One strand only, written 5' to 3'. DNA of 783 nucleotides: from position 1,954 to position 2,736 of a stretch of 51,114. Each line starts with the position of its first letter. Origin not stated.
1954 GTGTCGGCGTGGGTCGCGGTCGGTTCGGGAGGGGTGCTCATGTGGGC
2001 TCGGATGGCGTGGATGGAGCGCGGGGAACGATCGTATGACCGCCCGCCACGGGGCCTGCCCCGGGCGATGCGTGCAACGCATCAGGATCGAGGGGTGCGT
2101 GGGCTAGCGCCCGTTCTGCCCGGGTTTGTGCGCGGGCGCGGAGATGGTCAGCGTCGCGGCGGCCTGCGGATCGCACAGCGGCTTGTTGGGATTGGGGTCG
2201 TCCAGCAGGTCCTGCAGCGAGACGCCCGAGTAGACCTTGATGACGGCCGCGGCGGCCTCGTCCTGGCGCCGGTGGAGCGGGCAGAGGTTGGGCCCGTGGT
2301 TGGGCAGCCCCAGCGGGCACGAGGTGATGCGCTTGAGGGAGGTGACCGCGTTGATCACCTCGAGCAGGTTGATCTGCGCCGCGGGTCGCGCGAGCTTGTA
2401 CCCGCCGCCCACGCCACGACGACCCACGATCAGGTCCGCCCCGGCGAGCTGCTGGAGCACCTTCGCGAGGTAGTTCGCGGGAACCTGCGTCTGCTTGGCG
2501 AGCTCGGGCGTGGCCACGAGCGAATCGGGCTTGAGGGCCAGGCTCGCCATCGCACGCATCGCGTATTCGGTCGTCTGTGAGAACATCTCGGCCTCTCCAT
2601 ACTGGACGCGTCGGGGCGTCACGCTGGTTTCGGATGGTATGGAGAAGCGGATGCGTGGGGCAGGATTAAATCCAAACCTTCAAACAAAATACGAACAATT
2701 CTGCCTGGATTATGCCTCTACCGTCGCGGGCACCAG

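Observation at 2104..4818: P1B-4 (SPC/HEGGT) metal-efflux ATPase followed by a Cys-rich Rrf2 regulator and AT-rich palindromes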

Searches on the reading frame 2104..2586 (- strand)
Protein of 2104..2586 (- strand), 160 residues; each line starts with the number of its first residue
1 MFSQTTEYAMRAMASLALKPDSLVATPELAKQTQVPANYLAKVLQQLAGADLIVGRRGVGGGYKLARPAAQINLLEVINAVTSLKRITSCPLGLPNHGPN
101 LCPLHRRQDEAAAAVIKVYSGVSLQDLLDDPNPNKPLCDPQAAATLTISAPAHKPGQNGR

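Call 3: search_protein_families(library=pfam, proteins=[window:2104-2586:-])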
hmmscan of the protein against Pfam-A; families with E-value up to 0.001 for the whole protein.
window:2104-2586:- (160 aa): 1 family
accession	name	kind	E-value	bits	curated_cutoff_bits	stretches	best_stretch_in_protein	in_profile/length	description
PF02082.26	Rrf2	-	1e-28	100.5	30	1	3-130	2-132/132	Iron-dependent Transcriptional regulator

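Call 4: search_protein_families(library=ncbifam, proteins=[window:2104-2586:-])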
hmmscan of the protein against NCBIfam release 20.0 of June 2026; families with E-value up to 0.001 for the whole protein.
window:2104-2586:- (160 aa): 8 families
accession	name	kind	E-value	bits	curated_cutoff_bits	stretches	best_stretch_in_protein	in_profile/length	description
TIGR00738.1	rrf2_super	superfamily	1.6e-29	102.4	73.3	1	1-128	2-131/132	Rrf2 family transcriptional regulator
TIGR02944.1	suf_reg_Xantho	equivalog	1.5e-16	61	110.65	1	3-91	5-93/130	SUF system Fe-S cluster assembly regulator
TIGR02010.1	IscR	equivalog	2.3e-14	53.4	207.55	1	6-130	7-132/135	Fe-S cluster assembly transcriptional regulator IscR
NF008886.0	PRK11920.1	equivalog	2.4e-14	53.3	193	1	3-130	4-133/153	iron-responsive transcriptional regulator RirA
NF008240.0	PRK11014.1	equivalog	1.6e-11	44.4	182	1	4-133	5-133/141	nitric oxide-sensing transcriptional repressor NsrR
NF008110.0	PRK10857.1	equivalog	1.5e-08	34.6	275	1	6-129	7-131/164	Fe-S cluster assembly transcriptional regulator IscR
NF047409.1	Cys_reg_CymR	equivalog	4.1e-07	30.2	195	1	5-82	6-84/139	cysteine metabolism transcriptional regulator CymR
NF041852.1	trans_reg_HypR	equivalog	1e-05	25.5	180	1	10-82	9-81/139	redox-sensitive transcriptional regulator HypR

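Call 6: search_solved_structures(query=window:2104-2586:-, max_evalue=0.001, show_alignments=5)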
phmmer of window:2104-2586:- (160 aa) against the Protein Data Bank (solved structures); distinct sequences matched with E-value up to 0.001: 10.
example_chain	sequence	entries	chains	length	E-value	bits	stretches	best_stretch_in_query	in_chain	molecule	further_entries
7zpn_A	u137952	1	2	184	2e-09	41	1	5-83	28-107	HTH-type transcriptional regulator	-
6y45_A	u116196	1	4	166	1.2e-08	38.5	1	23-128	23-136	Rrf2 family transcriptional regulator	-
6hsd_A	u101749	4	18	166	2.1e-08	37.7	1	23-128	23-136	Rrf2 family transcriptional regulator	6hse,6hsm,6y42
4hf2_A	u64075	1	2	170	7e-06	29.5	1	6-83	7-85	HTH-type transcriptional regulator IscR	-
5n07_A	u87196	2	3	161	1.3e-05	28.6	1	4-131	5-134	HTH-type transcriptional repressor NsrR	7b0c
4hf0_A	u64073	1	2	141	2.2e-05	27.9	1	6-83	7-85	HTH-type transcriptional regulator IscR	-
4chu_A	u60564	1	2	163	2.9e-05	27.5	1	6-83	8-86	HTH-TYPE TRANSCRIPTIONAL REGULATOR ISCR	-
4hf1_A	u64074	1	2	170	3.5e-05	27.2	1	6-83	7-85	HTH-type transcriptional regulator IscR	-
3t8r_A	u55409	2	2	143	0.00044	23.7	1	6-80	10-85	Staphylococcus aureus CymR | Staphylococcus aureus CymR (oxidized form)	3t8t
5n08_A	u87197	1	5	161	0.00078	22.9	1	4-74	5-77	HTH-type transcriptional repressor NsrR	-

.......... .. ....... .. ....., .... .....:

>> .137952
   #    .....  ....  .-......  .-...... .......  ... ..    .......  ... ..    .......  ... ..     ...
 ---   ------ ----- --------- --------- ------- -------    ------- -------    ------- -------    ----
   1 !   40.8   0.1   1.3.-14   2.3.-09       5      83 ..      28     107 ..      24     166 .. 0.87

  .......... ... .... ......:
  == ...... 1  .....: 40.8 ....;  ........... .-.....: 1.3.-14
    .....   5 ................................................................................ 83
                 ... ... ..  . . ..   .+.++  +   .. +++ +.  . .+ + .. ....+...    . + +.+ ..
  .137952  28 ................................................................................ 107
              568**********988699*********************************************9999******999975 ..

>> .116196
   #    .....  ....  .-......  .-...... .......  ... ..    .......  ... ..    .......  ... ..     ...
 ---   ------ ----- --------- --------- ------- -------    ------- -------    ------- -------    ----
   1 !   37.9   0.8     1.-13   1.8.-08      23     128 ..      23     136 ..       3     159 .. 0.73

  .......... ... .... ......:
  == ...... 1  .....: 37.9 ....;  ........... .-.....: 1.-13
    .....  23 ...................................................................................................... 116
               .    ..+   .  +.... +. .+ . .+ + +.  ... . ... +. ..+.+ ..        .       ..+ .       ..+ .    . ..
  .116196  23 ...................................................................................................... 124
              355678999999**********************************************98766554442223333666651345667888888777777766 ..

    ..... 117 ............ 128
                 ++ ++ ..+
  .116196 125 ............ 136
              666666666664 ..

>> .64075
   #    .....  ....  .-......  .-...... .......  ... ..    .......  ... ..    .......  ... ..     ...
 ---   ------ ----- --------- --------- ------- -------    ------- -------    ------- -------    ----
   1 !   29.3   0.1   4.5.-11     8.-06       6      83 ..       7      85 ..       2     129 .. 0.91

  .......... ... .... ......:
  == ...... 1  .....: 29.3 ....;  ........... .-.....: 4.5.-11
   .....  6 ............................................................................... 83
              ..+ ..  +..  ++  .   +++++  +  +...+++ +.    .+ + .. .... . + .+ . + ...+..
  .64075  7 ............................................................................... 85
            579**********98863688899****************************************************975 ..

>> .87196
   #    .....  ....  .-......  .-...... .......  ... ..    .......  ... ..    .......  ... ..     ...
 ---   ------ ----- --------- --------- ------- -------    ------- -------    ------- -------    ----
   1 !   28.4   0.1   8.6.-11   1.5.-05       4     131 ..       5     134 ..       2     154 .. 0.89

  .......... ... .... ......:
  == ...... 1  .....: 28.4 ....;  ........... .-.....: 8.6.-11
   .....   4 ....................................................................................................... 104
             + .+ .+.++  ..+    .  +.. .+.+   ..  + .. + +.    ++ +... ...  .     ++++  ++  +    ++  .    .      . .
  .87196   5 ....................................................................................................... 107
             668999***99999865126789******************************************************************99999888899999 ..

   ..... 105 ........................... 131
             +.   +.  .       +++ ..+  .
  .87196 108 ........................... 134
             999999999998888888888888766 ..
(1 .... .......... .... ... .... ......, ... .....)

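Call 7: find_homologous_proteins(query=window:2104-2586:-, max_evalue=0.00001)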
Query window:2104-2586:- (160 aa): 1993 proteins with E <= 0.00001 among 2492 candidates; the best 120 are listed.
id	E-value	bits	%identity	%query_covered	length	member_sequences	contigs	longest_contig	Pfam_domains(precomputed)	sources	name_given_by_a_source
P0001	1.0e-98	346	100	100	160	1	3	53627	PF02082.27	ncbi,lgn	-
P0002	7.1e-86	304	87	100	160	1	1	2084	PF02082.27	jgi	-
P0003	2.1e-76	273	82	96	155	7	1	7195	PF02082.27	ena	-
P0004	2.6e-74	266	81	96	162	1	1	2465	PF02082.27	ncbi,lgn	-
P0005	5.8e-73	262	82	94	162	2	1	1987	PF02082.27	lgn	-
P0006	6.0e-73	262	79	97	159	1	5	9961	PF02082.27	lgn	-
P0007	6.4e-71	255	80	94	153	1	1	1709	PF02082.27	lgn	-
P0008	1.9e-70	254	76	96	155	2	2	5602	PF02082.27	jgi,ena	jgi:Rrf2 family protein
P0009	2.7e-69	250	75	96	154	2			PF02082.27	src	-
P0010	1.1e-68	248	75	94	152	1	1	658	PF02082.27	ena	-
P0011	4.7e-68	246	77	93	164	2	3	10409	PF02082.27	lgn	-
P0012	1.2e-67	245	77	94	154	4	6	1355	PF02082.27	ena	-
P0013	1.4e-67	244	77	94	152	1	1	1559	PF02082.27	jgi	jgi:Rrf2 family protein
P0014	2.2e-67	244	77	94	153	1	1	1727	PF02082.27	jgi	jgi:Rrf2 family protein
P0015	7.8e-67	242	76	93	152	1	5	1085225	PF02082.27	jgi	jgi:Rrf2 family transcriptional regulator, nitric oxide-sensitive transcriptional repressor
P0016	1.4e-66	241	73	94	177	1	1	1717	PF02082.27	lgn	-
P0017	2.0e-66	241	76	94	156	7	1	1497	PF02082.27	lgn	-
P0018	2.9e-66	240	76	94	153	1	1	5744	PF02082.27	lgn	-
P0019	3.5e-66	240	76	94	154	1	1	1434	PF02082.27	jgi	-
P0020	3.7e-66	240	74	94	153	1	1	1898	PF02082.27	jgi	jgi:Rrf2 family transcriptional regulator, nitric oxide-sensitive transcriptional repressor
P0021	4.2e-66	240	75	94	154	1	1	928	PF02082.27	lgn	-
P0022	4.4e-66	240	75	94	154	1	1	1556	PF02082.27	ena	-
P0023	6.1e-66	239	74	93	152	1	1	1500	PF02082.27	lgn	-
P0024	2.4e-65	237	75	94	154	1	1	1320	PF02082.27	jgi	jgi:Rrf2 family transcriptional regulator, nitric oxide-sensitive transcriptional repressor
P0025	3.3e-65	237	74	93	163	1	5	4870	PF02082.27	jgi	jgi:Rrf2 family transcriptional regulator, nitric oxide-sensitive transcriptional repressor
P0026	5.6e-65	236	71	100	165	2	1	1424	PF02082.27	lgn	-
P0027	6.6e-65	236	74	93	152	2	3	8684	PF02082.27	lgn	-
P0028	7.4e-65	236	75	94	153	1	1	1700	PF02082.27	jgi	jgi:Rrf2 family nitric oxide-sensitive transcriptional repressor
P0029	8.4e-65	235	73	94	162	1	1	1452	PF02082.27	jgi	-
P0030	1.1e-64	235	70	96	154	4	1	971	PF02082.27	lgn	-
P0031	1.4e-64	235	73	94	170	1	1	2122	PF02082.27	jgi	jgi:Rrf2 family transcriptional regulator, nitric oxide-sensitive transcriptional repressor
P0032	6.6e-64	233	74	93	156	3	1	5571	PF02082.27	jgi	jgi:Rrf2 family protein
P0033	2.9e-63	230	71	96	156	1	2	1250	PF02082.27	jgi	jgi:Rrf2 family transcriptional regulator, nitric oxide-sensitive transcriptional repressor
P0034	3.1e-63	230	70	93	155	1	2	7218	PF02082.27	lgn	-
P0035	3.5e-63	230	70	98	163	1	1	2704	PF02082.27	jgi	jgi:Rrf2 family transcriptional regulator, nitric oxide-sensitive transcriptional repressor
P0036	4.9e-63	230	72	94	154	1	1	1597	PF02082.27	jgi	-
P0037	8.3e-63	229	70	93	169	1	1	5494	PF02082.27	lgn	-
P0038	8.5e-63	229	71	94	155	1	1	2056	PF02082.27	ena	-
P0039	8.9e-63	229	73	93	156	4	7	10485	PF02082.27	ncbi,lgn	-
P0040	1.4e-62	228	72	94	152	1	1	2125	PF02082.27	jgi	jgi:Rrf2 family nitric oxide-sensitive transcriptional repressor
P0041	1.6e-62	228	71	94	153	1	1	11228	PF02082.27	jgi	jgi:Rrf2 family protein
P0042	2.3e-62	228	69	100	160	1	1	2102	PF02082.27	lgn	-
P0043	3.2e-62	227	69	96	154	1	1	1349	PF02082.27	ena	-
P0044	4.0e-62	227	72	94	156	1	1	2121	PF02082.27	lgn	-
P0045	4.2e-62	227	71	94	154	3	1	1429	PF02082.27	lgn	-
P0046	4.7e-62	227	71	94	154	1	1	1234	PF02082.27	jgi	jgi:Rrf2 family protein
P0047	6.1e-62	226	70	94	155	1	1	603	PF02082.27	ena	-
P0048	6.9e-62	226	68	96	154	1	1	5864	PF02082.27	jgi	jgi:Rrf2 family transcriptional regulator, nitric oxide-sensitive transcriptional repressor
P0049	8.4e-62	226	69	93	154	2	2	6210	PF02082.27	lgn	-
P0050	1.0e-61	225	71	94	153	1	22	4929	PF02082.27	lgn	-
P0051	1.2e-61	225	69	94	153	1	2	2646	PF02082.27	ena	-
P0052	1.9e-61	225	70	93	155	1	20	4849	PF02082.27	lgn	-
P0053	1.9e-61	225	70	94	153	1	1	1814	PF02082.27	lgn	-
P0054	2.1e-61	224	68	98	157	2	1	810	PF02082.27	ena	-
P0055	4.1e-61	223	68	93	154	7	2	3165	PF02082.27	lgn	-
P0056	4.1e-61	223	71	94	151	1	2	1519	PF02082.27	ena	-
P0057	4.6e-61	223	69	94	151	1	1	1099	PF02082.27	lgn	-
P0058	4.8e-61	223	69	94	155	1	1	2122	PF02082.27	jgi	jgi:Rrf2 family protein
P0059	7.0e-61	223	67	98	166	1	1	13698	PF02082.27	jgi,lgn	jgi:Rrf2 family protein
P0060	9.2e-61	222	68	94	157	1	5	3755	PF02082.27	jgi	jgi:Rrf2 family transcriptional regulator, nitric oxide-sensitive transcriptional repressor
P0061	9.3e-61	222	69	93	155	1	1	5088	PF02082.27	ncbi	-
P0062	9.5e-61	222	70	91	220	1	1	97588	PF02082.27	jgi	jgi:Rrf2 family transcriptional regulator, nitric oxide-sensitive transcriptional repressor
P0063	1.0e-60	222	71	92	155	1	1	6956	PF02082.27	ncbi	-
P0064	1.0e-60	222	68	93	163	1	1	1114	PF02082.27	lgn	-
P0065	1.1e-60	222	69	93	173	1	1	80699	PF02082.27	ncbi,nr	ncbi:MAG: Rrf2 family transcriptional regulator [Planctomycetota bacterium]|nr:Rrf2 family transcrip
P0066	1.1e-60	222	71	94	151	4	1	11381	PF02082.27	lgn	-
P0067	1.1e-60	222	69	94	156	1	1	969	PF02082.27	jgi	jgi:Rrf2 family transcriptional regulator, nitric oxide-sensitive transcriptional repressor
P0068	1.7e-60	221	70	91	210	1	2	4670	PF02082.27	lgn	-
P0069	1.7e-60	221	67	93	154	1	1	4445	PF02082.27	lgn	-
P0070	1.8e-60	221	70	94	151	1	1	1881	PF02082.27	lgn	-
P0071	2.4e-60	221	70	93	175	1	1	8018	PF02082.27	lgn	-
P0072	2.5e-60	221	67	96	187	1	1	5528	PF02082.27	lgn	-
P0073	3.1e-60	221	67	94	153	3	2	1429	PF02082.27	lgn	-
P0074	3.2e-60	221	69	99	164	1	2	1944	PF02082.27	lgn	-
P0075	3.4e-60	221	70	94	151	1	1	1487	PF02082.27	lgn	-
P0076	3.4e-60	220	69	91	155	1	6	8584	PF02082.27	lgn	-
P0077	3.5e-60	220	68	93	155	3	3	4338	PF02082.27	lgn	-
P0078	3.6e-60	220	69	94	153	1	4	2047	PF02082.27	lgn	-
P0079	3.8e-60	220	71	93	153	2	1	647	PF02082.27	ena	-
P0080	3.9e-60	220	68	93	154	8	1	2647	PF02082.27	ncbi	ncbi:MAG: RrF2 family transcriptional regulator [Phycisphaerales bacterium]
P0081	4.3e-60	220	68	93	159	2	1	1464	PF02082.27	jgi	jgi:Rrf2 family protein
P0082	4.5e-60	220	68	93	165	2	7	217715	PF02082.27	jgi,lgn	-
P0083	4.9e-60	220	67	94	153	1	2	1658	PF02082.27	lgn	-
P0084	5.2e-60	220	68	95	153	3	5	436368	PF02082.27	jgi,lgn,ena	-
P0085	5.9e-60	220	69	93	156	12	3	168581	PF02082.27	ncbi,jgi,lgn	-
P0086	7.2e-60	219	65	100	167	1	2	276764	PF02082.27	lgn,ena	-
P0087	7.3e-60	219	70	93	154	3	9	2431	PF02082.27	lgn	-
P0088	7.6e-60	219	70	93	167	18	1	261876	PF02082.27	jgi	-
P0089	7.7e-60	219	68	93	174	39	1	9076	PF02082.27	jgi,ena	jgi:Rrf2 family protein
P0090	7.8e-60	219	68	97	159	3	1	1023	PF02082.27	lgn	-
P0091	8.9e-60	219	67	93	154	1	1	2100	PF02082.27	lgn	-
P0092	1.0e-59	219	69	94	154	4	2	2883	PF02082.27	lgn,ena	-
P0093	1.1e-59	219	69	94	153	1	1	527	PF02082.27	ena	-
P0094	1.2e-59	219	68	95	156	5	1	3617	PF02082.27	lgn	-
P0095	1.5e-59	218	70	93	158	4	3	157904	PF02082.27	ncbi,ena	-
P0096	1.8e-59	218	66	99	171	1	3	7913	PF02082.27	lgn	-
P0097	2.0e-59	218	66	98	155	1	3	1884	PF02082.27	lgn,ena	-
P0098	2.1e-59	218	70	93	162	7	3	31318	PF02082.27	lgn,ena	-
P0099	2.3e-59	218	68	94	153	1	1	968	PF02082.27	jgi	-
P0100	2.3e-59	218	68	93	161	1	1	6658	PF02082.27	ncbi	-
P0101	2.4e-59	218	69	93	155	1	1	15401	PF02082.27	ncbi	ncbi:MAG: RrF2 family transcriptional regulator [Phycisphaerales bacterium]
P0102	2.5e-59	218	66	99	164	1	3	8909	PF02082.27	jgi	jgi:Rrf2 family transcriptional regulator, nitric oxide-sensitive transcriptional repressor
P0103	2.9e-59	217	68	93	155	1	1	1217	PF02082.27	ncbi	-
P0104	3.1e-59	217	66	95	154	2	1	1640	PF02082.27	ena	-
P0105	3.2e-59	217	69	93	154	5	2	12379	PF02082.27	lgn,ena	-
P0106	3.7e-59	217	69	93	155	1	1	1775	PF02082.27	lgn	-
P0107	4.2e-59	217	68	93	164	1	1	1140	PF02082.27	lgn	-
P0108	4.5e-59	217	67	94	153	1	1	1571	PF02082.27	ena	-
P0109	4.7e-59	217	69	93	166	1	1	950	PF02082.27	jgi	jgi:Rrf2 family transcriptional regulator, nitric oxide-sensitive transcriptional repressor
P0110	5.4e-59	217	67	94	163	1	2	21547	PF02082.27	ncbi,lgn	-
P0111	5.9e-59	216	70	93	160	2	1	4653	PF02082.27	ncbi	-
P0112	6.5e-59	216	71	93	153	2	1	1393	PF02082.27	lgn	-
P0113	6.9e-59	216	66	98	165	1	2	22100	PF02082.27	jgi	jgi:Rrf2 family transcriptional regulator, nitric oxide-sensitive transcriptional repressor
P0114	7.0e-59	216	64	93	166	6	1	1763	PF02082.27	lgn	-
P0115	7.1e-59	216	67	94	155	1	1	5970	PF02082.27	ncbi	-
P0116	7.9e-59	216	66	100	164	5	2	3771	PF02082.27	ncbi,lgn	-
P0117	1.1e-58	216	68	93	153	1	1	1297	PF02082.27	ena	-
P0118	1.1e-58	216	68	93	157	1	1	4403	PF02082.27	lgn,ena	-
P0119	1.2e-58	215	66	93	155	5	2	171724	PF02082.27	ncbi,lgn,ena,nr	ncbi:MAG: Rrf2 family transcriptional regulator [Phycisphaerales bacterium]|nr:Rrf2 family transcrip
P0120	1.4e-58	215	70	93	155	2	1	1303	PF02082.27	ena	-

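Call 8: find_encoding_contigs(protein=P0015, flank=6000, max_places=3)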
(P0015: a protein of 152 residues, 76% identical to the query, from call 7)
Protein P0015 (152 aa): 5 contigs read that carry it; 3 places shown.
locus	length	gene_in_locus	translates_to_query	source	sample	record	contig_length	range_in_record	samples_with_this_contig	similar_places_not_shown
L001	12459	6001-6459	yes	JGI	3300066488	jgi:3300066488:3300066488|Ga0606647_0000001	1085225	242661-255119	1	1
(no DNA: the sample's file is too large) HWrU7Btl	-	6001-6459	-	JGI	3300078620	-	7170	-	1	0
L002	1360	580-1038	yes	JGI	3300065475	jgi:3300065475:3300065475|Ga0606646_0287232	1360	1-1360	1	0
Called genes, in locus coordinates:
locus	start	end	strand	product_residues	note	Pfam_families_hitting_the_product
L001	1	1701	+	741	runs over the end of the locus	PF13089:PP_kinase_N, PF02503:PP_kinase, PF17941:PP_kinase_C_1, PF13091:PLDc_2 (faint), PF13090:PP_kinase_C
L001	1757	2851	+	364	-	PF00493:MCM (weak), PF20030:bpMoxR, PF07726:AAA_3, PF07728:AAA_5, PF17863:AAA_lid_2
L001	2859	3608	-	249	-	PF00989:PAS (faint), PF08448:PAS_4, PF00196:GerE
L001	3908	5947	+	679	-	PF00122:E1-E2_ATPase, PF00702:Hydrolase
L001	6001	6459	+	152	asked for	PF02082:Rrf2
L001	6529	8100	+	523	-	PF01336:tRNA_anti-codon, PF00152:tRNA-synt_2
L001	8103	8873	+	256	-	PF02661:Fic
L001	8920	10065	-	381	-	-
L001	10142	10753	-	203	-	PF00625:Guanylate_kin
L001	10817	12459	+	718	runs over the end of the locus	PF02897:Peptidase_S9_N, PF00326:Peptidase_S9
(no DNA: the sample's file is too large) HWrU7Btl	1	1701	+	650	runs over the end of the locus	?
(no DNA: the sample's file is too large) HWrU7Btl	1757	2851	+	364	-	PF00493:MCM (weak), PF20030:bpMoxR, PF07726:AAA_3, PF07728:AAA_5, PF17863:AAA_lid_2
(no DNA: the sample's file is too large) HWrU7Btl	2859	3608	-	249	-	PF00989:PAS (faint), PF08448:PAS_4, PF00196:GerE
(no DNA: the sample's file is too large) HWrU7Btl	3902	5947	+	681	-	PF00122:E1-E2_ATPase, PF00702:Hydrolase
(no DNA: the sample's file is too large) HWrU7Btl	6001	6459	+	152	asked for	PF02082:Rrf2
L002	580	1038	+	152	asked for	PF02082:Rrf2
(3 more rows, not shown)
